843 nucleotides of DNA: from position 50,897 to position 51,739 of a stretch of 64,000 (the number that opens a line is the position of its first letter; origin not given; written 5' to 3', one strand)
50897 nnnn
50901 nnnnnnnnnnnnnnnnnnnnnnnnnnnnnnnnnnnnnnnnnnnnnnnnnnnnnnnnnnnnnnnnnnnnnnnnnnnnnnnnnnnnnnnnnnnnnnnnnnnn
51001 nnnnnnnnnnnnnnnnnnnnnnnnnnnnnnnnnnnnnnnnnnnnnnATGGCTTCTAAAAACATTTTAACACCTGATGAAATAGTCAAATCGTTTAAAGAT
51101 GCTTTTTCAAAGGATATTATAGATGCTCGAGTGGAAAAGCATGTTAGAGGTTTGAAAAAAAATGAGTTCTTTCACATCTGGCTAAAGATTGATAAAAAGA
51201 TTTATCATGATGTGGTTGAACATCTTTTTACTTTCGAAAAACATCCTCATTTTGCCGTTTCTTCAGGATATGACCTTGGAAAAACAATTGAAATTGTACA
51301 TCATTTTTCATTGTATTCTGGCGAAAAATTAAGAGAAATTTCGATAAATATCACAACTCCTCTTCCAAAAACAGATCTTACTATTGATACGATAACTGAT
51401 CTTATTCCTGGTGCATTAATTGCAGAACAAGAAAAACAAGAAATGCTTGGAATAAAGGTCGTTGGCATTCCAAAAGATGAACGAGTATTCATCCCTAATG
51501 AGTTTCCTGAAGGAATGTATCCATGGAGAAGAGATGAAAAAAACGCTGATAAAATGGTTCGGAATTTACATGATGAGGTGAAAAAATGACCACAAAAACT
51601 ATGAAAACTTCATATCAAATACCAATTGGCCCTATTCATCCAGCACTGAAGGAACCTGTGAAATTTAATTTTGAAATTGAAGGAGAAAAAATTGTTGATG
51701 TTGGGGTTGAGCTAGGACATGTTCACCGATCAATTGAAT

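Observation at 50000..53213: Compact four-gene group-4 [NiFe]-hydrogenase catalytic module without adjacent membrane/antiporter subunits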

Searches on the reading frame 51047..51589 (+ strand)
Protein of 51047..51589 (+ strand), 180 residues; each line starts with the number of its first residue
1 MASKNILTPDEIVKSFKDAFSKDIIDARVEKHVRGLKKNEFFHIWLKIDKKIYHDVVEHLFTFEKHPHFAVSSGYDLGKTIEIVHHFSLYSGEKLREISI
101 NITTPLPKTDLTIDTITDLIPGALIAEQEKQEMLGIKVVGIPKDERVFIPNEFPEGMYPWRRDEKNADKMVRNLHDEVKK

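Call 4: search_protein_families(library=pfam, proteins=[window:51047-51589:+])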
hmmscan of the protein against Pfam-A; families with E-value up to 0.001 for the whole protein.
window:51047-51589:+ (180 aa): 1 family
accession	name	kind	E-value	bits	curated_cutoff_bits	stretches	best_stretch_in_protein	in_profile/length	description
PF00329.25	Complex1_30kDa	-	4.7e-16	59.9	22.5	1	47-165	2-119/124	Respiratory-chain NADH dehydrogenase, 30 Kd subunit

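Call 5: search_protein_families(library=ncbifam, proteins=[window:51047-51589:+])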
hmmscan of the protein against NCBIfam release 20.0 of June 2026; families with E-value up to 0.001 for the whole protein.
window:51047-51589:+ (180 aa): 9 families
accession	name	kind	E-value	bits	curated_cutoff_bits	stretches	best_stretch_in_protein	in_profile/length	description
NF004734.0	PRK06074.2-1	equivalog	7e-12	45.6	169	1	48-164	33-149/164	NADH-quinone oxidoreductase subunit C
TIGR01961.1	NuoC_fam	subfamily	3.1e-10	40.6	122.45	1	48-163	5-117/122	NADH (or F420H2) dehydrogenase, subunit C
NF040611.1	F420_dehyd_FpoC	exception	1.7e-08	34.5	220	1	10-174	4-157/158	F420H2 dehydrogenase subunit FpoC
NF005832.0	PRK07735.1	equivalog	1.8e-07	30.8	431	1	46-168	309-427/430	NADH-quinone oxidoreductase subunit C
NF004737.0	PRK06074.2-4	equivalog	8.3e-07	29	144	1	68-169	34-129/150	NADH-quinone oxidoreductase subunit C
NF009141.0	PRK12494.1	equivalog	9.4e-07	28.9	175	1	45-163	45-162/175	NAD(P)H-quinone oxidoreductase subunit J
NF004735.0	PRK06074.2-2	equivalog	9.7e-07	28.8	176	1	10-174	4-157/158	NADH-quinone oxidoreductase subunit C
NF008728.0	PRK11742.1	equivalog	4.5e-06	25.3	840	1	88-164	100-172/598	NADH-quinone oxidoreductase subunit C/D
NF009808.0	PRK13292.1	equivalog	4e-05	21.7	1156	1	98-169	309-379/791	NADH-quinone oxidoreductase subunit B/C/D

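Call 48: search_solved_structures(query=window:51047-51589:+, max_evalue=0.00001, show_alignments=1)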
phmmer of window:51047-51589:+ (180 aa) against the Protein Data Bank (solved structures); distinct sequences matched with E-value up to 0.00001: 2.
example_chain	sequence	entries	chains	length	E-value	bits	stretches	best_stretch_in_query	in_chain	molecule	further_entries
6cfw_K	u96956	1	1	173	1.4e-18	70.4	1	43-174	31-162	Membrane-bound hydrogenase subunit beta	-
7z0s_E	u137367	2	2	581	6.5e-07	32.4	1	85-165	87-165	Formate hydrogenlyase subunit 5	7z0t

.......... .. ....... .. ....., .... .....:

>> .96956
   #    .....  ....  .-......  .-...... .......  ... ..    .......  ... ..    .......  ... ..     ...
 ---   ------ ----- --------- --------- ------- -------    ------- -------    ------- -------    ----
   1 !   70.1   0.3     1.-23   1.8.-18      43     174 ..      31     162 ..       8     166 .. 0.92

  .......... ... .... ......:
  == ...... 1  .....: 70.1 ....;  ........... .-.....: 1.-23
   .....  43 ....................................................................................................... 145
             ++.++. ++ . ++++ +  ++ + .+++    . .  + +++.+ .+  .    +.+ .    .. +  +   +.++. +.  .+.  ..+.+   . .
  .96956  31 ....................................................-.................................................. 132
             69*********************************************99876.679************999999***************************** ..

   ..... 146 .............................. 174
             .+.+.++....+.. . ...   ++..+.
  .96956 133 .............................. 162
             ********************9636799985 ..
